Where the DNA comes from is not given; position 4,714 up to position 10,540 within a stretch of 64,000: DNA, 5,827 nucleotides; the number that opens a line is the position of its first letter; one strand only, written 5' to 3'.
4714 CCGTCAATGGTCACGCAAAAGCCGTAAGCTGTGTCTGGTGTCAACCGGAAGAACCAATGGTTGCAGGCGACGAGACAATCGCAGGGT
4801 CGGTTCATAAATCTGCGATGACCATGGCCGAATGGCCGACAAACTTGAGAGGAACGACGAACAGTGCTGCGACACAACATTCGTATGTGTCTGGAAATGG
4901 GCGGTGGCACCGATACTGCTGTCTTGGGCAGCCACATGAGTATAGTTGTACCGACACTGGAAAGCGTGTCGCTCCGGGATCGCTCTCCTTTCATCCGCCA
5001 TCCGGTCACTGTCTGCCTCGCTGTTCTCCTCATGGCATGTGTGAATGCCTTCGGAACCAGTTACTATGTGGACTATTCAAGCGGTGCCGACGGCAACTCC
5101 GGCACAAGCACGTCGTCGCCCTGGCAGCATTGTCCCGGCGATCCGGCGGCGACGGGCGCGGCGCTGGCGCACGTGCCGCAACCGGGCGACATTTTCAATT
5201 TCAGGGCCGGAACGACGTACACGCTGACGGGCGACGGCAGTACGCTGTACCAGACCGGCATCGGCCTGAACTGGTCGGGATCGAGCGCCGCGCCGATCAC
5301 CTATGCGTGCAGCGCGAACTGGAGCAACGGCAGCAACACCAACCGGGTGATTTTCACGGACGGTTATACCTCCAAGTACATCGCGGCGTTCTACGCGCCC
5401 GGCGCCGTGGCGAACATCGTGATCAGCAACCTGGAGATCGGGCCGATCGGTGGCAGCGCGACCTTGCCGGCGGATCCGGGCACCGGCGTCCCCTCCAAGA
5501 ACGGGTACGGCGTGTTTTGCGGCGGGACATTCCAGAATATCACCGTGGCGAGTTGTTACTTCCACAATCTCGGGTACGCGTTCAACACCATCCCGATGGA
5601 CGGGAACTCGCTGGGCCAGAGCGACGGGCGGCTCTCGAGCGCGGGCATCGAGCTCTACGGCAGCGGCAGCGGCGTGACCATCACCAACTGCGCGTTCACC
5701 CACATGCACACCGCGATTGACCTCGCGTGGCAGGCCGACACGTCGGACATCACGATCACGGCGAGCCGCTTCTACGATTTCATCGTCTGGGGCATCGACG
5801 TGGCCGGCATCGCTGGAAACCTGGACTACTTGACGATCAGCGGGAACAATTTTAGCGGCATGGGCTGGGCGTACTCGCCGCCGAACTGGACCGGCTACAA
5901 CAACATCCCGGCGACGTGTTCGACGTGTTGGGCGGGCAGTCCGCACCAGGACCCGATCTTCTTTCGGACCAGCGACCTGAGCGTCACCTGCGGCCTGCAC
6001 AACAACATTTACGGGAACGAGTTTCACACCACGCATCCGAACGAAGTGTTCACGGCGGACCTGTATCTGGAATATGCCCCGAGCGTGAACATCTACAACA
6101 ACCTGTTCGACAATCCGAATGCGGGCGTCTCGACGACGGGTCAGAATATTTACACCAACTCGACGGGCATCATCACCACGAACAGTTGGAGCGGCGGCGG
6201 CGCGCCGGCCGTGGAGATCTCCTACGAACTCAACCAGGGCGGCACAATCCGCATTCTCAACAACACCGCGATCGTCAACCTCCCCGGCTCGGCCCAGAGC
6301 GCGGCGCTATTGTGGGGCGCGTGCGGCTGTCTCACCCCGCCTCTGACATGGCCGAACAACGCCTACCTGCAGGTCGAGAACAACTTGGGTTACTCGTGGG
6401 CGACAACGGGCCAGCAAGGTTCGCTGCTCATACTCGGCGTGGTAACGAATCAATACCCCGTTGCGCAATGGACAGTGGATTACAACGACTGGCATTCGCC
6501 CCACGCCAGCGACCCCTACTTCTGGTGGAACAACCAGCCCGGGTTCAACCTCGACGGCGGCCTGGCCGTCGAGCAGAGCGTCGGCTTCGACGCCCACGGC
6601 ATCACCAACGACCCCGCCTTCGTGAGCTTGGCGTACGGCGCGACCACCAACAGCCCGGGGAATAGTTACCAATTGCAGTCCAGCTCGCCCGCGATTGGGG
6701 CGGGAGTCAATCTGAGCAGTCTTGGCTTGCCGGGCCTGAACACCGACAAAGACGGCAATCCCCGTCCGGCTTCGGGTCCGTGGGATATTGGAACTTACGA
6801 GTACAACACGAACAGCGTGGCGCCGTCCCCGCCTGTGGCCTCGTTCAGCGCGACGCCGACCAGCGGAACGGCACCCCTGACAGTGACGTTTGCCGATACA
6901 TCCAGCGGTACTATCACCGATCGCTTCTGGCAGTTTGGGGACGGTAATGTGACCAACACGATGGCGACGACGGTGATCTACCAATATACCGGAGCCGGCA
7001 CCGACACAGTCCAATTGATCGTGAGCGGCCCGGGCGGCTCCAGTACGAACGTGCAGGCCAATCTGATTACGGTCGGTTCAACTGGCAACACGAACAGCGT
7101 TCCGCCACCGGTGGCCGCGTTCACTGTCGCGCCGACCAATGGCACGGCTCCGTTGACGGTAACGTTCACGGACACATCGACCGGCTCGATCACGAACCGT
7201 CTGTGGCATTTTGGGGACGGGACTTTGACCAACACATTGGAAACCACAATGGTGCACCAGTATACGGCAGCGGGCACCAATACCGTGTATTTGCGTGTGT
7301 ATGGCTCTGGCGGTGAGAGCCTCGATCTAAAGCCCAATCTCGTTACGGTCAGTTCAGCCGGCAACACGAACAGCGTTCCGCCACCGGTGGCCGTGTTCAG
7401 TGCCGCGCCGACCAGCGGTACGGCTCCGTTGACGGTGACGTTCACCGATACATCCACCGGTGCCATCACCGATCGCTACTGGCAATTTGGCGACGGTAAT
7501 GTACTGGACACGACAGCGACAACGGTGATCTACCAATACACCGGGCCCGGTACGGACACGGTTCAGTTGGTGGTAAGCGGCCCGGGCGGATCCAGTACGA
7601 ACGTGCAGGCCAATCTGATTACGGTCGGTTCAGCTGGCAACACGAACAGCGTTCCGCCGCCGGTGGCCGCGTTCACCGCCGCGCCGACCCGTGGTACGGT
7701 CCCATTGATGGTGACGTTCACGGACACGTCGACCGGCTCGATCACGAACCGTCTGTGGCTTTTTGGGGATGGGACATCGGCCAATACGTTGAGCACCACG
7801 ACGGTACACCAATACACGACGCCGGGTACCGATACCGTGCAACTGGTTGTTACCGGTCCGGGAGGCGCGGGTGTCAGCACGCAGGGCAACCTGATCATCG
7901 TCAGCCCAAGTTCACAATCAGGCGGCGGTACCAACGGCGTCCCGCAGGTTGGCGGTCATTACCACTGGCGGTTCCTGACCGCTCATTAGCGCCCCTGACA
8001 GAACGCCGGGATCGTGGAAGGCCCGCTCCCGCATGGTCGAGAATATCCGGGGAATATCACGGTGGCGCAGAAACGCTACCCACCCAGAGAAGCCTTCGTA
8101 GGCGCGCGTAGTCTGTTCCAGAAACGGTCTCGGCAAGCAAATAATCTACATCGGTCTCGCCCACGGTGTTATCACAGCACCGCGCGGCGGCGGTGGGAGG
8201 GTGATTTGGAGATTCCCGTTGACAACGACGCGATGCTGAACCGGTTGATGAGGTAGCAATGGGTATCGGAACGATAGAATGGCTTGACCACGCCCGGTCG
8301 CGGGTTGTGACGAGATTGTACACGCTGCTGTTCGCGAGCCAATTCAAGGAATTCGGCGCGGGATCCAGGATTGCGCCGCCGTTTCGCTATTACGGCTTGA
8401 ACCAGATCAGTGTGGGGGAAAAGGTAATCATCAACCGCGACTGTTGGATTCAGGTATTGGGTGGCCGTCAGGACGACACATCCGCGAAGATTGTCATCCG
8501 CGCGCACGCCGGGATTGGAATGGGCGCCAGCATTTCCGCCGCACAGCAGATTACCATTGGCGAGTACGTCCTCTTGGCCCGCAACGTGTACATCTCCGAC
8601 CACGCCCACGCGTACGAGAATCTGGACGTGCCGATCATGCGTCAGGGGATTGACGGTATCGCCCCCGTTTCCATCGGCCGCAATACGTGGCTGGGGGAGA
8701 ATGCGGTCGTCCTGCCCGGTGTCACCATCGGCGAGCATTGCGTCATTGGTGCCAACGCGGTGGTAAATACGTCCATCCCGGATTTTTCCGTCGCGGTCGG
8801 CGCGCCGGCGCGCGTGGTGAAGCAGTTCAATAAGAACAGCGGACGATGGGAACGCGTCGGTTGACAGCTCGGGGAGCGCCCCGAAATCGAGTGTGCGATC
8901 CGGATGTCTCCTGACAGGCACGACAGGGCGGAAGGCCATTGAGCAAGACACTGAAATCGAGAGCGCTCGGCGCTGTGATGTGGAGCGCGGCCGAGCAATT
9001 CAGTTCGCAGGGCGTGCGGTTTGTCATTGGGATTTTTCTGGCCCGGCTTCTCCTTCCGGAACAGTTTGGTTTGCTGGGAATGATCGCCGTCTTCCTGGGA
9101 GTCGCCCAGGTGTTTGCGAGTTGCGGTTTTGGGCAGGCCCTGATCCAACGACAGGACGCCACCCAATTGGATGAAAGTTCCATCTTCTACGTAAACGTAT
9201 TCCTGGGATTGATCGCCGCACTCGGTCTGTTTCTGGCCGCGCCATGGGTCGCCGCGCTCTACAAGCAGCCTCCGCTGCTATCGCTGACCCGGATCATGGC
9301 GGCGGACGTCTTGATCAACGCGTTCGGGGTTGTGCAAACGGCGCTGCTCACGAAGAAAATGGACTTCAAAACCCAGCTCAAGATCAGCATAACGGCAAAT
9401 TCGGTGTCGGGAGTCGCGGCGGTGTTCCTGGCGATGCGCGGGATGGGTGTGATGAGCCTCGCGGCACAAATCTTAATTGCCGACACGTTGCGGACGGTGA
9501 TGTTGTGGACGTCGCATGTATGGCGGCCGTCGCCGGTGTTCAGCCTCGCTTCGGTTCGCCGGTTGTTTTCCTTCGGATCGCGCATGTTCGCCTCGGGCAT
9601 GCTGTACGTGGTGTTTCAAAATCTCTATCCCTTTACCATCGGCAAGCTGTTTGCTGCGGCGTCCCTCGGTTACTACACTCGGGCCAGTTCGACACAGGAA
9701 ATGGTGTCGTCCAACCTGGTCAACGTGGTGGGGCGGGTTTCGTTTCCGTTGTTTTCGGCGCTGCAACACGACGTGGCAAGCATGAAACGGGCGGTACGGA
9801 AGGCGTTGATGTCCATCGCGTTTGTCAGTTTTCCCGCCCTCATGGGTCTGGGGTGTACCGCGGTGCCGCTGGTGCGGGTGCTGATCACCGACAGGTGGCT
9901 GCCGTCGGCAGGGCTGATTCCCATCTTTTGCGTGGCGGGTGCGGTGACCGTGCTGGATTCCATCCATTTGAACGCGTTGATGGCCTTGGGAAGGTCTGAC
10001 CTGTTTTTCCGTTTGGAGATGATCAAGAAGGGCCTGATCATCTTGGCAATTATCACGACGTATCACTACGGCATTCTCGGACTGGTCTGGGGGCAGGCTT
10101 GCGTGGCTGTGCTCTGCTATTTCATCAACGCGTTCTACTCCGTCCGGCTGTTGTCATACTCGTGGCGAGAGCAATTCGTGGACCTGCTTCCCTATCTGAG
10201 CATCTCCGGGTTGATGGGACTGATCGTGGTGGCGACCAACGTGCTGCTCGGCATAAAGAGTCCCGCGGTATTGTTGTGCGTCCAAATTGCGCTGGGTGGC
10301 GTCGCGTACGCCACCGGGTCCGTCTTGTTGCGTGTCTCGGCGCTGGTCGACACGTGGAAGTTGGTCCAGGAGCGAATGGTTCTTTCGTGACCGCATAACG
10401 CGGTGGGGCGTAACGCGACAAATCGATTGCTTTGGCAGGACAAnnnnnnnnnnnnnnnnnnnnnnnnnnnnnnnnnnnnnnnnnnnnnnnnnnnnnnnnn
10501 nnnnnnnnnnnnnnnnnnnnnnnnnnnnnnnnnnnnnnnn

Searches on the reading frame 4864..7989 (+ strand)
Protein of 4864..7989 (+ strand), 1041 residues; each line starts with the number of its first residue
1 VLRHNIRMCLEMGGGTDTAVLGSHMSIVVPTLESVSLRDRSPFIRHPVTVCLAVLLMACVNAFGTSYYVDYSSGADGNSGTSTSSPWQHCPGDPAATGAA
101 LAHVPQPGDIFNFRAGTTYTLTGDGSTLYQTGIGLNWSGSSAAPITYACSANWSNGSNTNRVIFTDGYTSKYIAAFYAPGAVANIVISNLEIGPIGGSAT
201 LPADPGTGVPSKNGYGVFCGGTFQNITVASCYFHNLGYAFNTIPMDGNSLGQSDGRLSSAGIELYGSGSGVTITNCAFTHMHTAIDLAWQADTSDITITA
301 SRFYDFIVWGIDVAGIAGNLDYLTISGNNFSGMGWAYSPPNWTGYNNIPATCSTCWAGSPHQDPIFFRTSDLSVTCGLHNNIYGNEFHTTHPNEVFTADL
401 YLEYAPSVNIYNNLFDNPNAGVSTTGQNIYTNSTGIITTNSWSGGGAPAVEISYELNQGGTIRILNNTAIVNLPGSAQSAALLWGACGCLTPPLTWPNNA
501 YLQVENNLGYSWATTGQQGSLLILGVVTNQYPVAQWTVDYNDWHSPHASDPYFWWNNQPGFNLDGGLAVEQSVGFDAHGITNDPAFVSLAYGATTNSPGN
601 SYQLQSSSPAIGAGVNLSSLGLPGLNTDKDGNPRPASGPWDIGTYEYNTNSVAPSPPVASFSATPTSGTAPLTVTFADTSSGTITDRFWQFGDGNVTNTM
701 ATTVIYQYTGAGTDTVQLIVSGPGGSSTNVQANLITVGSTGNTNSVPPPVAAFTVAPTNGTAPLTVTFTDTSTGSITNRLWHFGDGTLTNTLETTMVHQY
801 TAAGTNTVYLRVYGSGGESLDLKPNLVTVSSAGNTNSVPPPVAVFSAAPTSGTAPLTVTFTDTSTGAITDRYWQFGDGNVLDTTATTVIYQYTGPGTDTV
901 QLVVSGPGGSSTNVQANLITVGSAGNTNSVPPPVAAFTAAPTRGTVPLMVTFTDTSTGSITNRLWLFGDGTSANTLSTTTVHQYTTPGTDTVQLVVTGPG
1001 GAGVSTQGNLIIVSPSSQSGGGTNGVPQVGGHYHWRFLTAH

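Call 41: search_protein_families(library=pfam, max_evalue=0.00001, proteins=[window:4864-7989:+])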
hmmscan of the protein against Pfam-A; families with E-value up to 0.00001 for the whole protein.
window:4864-7989:+ (1041 aa): 3 families
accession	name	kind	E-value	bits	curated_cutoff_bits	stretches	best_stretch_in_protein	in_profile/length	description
PF18911.6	PKD_4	-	3e-40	136.6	27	4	933-1007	4-79/85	PKD domain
PF00801.26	PKD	-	7.7e-28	96.8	23.5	4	845-913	4-74/80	PKD domain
PF13229.12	Beta_helix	-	1.2e-06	28.7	25.9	0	213-332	45-136/158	Right handed beta helix region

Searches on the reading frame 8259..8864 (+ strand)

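Call 41: search_protein_families(library=pfam, max_evalue=0.00001, proteins=[window:8259-8864:+])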
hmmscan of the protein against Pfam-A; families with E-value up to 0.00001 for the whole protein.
window:8259-8864:+ (201 aa): 2 families
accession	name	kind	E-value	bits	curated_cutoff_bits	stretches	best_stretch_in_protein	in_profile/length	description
PF00132.30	Hexapep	-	2.1e-13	49.8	27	1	137-170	2-35/36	Bacterial transferase hexapeptide (six repeats)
PF14602.12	Hexapep_2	-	2.1e-09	37.3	27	1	136-170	1-33/34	Hexapeptide repeat of succinyl-transferase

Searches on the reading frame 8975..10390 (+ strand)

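Call 41: search_protein_families(library=pfam, max_evalue=0.00001, proteins=[window:8975-10390:+])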
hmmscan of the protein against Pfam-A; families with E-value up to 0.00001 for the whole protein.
window:8975-10390:+ (471 aa): 2 families
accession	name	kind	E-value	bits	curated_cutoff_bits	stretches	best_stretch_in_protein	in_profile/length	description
PF13440.11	Polysacc_synt_3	-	1.8e-85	287.2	23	1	22-311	2-291/293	Polysaccharide biosynthesis protein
PF01943.22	Polysacc_synt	-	1.4e-37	130.1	28.2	1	3-264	7-274/274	Polysaccharide biosynthesis protein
